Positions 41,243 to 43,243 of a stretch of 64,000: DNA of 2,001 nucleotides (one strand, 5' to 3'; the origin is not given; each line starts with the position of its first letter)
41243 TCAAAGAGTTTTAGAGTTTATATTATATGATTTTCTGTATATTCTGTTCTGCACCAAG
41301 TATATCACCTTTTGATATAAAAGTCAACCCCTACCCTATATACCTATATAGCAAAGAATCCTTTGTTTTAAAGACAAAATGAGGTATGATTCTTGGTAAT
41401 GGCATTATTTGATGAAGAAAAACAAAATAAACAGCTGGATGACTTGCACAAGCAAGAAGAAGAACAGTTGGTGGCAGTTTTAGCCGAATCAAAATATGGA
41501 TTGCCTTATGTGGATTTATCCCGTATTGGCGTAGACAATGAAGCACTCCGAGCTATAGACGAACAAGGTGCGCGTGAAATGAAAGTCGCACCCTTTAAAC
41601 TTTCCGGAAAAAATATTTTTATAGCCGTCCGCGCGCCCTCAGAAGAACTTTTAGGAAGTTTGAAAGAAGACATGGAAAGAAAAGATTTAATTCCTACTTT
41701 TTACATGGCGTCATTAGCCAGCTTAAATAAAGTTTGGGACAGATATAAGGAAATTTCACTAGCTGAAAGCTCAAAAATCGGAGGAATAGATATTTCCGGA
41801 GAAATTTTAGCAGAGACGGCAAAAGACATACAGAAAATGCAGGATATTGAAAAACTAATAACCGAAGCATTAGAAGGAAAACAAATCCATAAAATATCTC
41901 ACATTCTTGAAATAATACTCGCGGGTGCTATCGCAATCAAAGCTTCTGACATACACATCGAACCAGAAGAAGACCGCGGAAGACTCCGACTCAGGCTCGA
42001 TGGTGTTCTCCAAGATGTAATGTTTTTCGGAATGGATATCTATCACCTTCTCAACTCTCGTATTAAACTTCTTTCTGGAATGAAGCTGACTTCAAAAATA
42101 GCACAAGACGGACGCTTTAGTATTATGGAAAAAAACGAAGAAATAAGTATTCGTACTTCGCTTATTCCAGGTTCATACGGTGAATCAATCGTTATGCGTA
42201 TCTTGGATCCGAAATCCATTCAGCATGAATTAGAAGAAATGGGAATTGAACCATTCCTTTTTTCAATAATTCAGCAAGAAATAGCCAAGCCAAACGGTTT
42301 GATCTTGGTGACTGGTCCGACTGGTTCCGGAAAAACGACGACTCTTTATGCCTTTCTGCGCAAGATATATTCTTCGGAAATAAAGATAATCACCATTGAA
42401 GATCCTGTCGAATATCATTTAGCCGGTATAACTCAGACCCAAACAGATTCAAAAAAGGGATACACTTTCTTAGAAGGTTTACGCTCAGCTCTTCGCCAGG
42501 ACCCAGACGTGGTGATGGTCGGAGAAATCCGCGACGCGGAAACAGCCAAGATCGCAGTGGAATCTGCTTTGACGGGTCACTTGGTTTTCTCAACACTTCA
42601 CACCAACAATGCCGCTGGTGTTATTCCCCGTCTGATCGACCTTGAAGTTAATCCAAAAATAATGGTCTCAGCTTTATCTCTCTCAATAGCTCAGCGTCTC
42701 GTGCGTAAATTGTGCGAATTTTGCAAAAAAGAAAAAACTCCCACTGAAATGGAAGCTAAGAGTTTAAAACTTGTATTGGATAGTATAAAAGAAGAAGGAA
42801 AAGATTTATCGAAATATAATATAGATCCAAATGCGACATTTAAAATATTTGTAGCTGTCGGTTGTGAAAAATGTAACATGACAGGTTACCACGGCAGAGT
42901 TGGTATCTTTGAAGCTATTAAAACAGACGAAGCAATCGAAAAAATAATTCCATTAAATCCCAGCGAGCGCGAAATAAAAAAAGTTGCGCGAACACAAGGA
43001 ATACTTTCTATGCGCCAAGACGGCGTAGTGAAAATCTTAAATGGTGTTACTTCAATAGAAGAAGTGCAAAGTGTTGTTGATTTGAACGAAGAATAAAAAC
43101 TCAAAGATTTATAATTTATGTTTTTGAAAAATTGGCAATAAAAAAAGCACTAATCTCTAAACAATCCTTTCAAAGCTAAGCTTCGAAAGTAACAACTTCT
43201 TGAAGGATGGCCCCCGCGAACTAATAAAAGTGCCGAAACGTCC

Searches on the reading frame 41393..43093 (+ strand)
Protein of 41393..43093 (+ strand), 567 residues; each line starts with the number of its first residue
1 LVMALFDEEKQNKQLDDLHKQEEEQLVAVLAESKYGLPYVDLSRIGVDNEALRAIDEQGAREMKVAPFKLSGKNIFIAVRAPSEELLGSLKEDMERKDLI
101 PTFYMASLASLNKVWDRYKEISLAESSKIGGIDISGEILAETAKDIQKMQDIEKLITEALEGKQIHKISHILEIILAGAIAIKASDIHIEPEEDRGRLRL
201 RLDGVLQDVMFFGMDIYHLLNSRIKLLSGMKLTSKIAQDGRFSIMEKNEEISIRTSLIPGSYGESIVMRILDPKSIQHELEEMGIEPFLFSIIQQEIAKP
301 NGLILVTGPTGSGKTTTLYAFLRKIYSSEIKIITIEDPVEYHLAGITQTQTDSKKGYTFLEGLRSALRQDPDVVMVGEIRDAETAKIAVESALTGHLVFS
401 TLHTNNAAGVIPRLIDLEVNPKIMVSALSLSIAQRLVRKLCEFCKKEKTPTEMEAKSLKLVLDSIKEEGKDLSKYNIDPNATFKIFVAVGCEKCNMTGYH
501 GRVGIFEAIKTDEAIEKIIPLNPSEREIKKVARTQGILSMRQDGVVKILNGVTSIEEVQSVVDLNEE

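Call 15: search_protein_families(library=pfam, proteins=[window:41393-43093:+], max_evalue=0.001)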
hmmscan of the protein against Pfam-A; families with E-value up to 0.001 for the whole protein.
window:41393-43093:+ (567 aa): 7 families
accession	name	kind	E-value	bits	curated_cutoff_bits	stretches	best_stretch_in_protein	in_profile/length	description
PF00437.27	T2SSE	-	9.6e-113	377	24.9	1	167-559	7-369/370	Type II/IV secretion system protein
PF05157.20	MshEN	-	5.7e-05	23.5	23.1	1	35-86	1-53/90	MshEN domain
PF25199.1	nSTAND_NTPase5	-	0.00012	22.4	34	1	292-344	32-85/145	Novel STAND NTPase 5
PF20720.3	nSTAND3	-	0.00013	22.1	27.2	1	296-341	12-57/155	Novel STAND NTPase 3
PF13191.12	AAA_16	-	0.0004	21.4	32.6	1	299-347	21-64/167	AAA ATPase domain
PF13173.12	AAA_14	-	0.00042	20.8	27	0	302-386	3-78/129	AAA domain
PF13401.12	AAA_22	-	0.00044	21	27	0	301-338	5-42/130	AAA domain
